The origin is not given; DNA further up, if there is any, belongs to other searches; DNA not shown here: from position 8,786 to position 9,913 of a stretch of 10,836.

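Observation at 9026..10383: Translationally coupled module: Cys-rich DUF2703-like protein plus ECF sigma factor with a Cys-rich C-terminal extension (candidate direct metal/redox-sensing system)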

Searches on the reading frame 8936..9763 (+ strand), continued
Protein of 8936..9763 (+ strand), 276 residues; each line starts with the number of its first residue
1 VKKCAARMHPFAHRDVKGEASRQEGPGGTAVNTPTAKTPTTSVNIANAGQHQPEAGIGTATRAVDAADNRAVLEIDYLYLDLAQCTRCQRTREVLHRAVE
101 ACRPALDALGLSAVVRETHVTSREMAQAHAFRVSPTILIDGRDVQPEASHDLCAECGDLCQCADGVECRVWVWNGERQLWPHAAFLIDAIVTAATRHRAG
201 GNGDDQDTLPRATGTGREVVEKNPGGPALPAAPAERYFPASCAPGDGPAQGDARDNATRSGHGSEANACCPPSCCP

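Call 58: find_encoding_contigs(protein=P0030, flank=4000, max_places=2)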
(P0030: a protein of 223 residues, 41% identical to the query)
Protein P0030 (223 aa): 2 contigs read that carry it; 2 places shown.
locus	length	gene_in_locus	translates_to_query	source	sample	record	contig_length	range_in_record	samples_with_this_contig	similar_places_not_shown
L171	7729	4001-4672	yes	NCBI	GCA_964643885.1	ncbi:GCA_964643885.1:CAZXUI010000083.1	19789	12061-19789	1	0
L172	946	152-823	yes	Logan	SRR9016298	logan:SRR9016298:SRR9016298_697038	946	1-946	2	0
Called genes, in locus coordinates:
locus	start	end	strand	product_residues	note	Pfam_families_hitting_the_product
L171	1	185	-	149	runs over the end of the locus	PF20393:Pro_CA_2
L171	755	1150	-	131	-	PF01741:MscL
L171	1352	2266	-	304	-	PF02567:PhzC-PhzF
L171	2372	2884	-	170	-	PF19371:DUF5946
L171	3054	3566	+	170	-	PF05163:DinB, PF12867:DinB_2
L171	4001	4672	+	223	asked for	PF10865:DUF2703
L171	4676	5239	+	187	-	PF04542:Sigma70_r2, PF08281:Sigma70_r4_2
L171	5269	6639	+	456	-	PF13192:Thioredoxin_3 (faint)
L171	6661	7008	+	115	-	PF02694:UPF0060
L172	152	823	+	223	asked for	PF10865:DUF2703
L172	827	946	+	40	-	?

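Call 59: find_encoding_contigs(protein=P0050, flank=4000, max_places=2)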
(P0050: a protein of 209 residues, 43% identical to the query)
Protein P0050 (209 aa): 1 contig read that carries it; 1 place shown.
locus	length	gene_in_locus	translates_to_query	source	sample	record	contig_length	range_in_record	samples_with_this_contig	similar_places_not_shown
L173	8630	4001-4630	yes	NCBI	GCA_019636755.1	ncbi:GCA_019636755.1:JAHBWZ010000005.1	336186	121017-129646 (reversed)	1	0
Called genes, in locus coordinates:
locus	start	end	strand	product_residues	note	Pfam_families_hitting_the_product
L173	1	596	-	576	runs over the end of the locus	PF03806:ABG_transport, PF03606:DcuC, PF03806:ABG_transport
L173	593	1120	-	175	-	PF00710:Asparaginase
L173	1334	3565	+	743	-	PF02897:Peptidase_S9_N, PF00326:Peptidase_S9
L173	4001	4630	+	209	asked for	PF10865:DUF2703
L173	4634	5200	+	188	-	PF07638:Sigma70_ECF (weak), PF04542:Sigma70_r2, PF08281:Sigma70_r4_2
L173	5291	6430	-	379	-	PF01937:ARMT1-like_dom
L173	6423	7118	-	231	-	PF00691:OmpA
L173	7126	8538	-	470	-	PF06750:A24_N_bact, PF01478:Peptidase_A24 (weak)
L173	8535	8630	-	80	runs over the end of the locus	-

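Call 60: find_encoding_contigs(protein=P0046, flank=4000, max_places=2)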
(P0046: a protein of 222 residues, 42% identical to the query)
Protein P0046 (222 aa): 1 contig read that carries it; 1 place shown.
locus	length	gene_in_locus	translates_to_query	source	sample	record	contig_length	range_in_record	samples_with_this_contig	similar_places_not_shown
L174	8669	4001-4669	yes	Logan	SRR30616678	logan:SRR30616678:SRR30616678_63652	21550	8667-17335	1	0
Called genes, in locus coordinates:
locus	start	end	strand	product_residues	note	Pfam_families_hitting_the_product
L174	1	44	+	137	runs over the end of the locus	PF12840:HTH_20, PF25212:HVO_A0114 (weak), PF09339:HTH_IclR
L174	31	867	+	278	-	PF01451:LMWPc, PF06953:ArsD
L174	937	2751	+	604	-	PF00142:Fer4_NifH (faint), PF00448:SRP54 (faint), PF01656:CbiA, PF02374:ArsA_ATPase, PF13614:AAA_31, PF13191:AAA_16 (weak), PF01656:CbiA, PF02374:ArsA_ATPase, +7 more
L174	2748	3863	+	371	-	PF01758:SBF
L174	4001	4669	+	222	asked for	PF10865:DUF2703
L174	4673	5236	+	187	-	PF04542:Sigma70_r2, PF08281:Sigma70_r4_2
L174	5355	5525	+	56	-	-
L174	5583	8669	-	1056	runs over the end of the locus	PF00873:ACR_tran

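Call 73: predict_structure(alignment_id=A8)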
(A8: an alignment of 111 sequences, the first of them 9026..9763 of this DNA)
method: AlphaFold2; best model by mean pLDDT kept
length: 246 residues; sequences in the alignment: 111
mean_pLDDT: 73.1   pTM: 0.63
mean pLDDT of the five models: 73.1, 72.1, 71.5, 71.3, 70.9
residues with pLDDT >= 90: 93; 70-90: 46; 50-70: 48; < 50: 59
segments of 3 or more residues with pLDDT < 50: 1-3, 18-29, 177-193, 216-237
pLDDT, mean of each block of 10 residues (from residue 1): 57 49 44 76 95 90 98 97 96 90 93 89 78 80 93 97 92 49 39 52 70 51 46 47 53
secondary structure, 60 per line:
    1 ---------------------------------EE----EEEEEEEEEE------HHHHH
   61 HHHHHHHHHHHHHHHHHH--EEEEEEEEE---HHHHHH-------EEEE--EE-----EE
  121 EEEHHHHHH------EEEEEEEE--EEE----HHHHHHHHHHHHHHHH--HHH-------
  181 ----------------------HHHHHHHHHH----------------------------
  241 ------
elements in order: E40-49 H56-78 E81-89 H93-98 E106-109 E119-123 H124-129 E136-143 E146-148 H153-168 H203-212

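Call 76: search_solved_structures(query=A8, max_evalue=1)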
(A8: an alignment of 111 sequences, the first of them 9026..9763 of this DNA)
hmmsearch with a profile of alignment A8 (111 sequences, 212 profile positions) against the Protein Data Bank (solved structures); distinct sequences matched with E-value up to 1: 7.
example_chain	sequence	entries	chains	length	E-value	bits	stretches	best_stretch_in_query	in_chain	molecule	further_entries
9d92_A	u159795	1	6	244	0.001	21.7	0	33-69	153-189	Z4 c3i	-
1nho_A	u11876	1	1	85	0.19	14.3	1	50-93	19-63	Probable Thioredoxin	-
37tt_A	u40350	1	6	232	0.26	13.8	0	35-73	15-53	Z4 c3ii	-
9o59_A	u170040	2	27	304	0.34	13.4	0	35-66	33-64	Z4-Cage Nanoparticle | Octahedral Z4-Cage Nanoparticle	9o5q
1fo5_A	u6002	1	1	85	0.37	13.3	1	52-94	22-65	THIOREDOXIN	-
2ywm_A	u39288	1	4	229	0.8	12.2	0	36-94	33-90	Glutaredoxin-like protein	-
2ayt_A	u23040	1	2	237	0.84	12.2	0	36-94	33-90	glutaredoxin-like protein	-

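Call 77: fold_search(model_id=the predicted structure, library=pdb)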
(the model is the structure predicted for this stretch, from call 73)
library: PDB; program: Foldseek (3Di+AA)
matches with E <= 10: 344; with E <= 0.001: 0
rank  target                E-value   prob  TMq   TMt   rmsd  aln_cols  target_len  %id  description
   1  2r2j                  3.4e-02  0.96  0.27  0.21   5.4       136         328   15  crystal structure of human ERp44 (released 2008-07-08)
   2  3hz4_A                6.3e-02  0.98  0.29  0.55   8.2       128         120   12  Crystal Structure of Thioredoxin from Methanosarcina mazei (released 2009-06-30)
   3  5gu6                  1.0e-01  0.80  0.23  0.16   5.4        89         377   18  Crystal structure of Human ERp44 form I (released 2017-04-12)
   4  4tve                  1.0e-01  0.75  0.22  0.21  10.6        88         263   14  Structure Of the First Two Thioredoxin Domains of Naumovozyma dairenensis Eps1p (released 2014-12-17)
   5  3f3r_A                1.2e-01  0.87  0.23  0.48   4.9        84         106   18  Crystal structure of yeast Thioredoxin1-glutathione mixed disulfide complex (released 2009-10-20)
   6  4gwr_A                1.5e-01  0.85  0.28  0.55   5.7       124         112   10  Crystal Structure of the second catalytic domain of protein disulfide isomerase P5 (released 2013-09-04)
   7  4tw5_A                1.7e-01  0.87  0.22  0.20   3.0        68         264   16  Structure Of the First Two Thioredoxin Domains of Saccharomyces cerevisiae Eps1p (released 2014-12-17)
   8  2voc_A                1.7e-01  0.66  0.22  0.44   5.3        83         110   17  THIOREDOXIN A ACTIVE SITE MUTANTS FORM MIXED DISULFIDE DIMERS THAT RESEMBLE ENZYME-SUBSTRATE REACTION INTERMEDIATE (released 2009-03-10)
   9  5xwm_C                1.7e-01  0.66  0.23  0.17   5.5        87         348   17  human ERp44 zinc-bound form (released 2019-01-02)
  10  6i1c_B                1.8e-01  0.30  0.19  0.36   4.6        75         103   15  Crystal structure of Chlamydomonas reinhardtii thioredoxin f2 (released 2018-12-05)
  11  4oo4_A                2.3e-01  0.57  0.22  0.44   4.6        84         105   14  Crystal Structure of Human Thioredoxin Mutant (released 2014-02-12)
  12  2yv9_A                2.3e-01  0.44  0.19  0.17   4.9        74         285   14  Crystal structure of the CLIC homologue EXC-4 from c. elegans (released 2008-02-19)
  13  2obk_H                2.6e-01  0.41  0.22  0.49   7.3       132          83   17  X-Ray structure of the putative Se binding protein from Pseudomonas fluorescens. Northeast Structural Genomics Consort (released 2007-01-02)
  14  4i8b_A                2.8e-01  0.35  0.17  0.35   6.2        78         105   18  Crystal Structure of Thioredoxin from Schistosoma Japonicum (released 2013-12-04)
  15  4el1_A                2.8e-01  0.33  0.21  0.13   9.1        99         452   19  Crystal structure of oxidized hPDI (abb'xa') (released 2013-04-10)
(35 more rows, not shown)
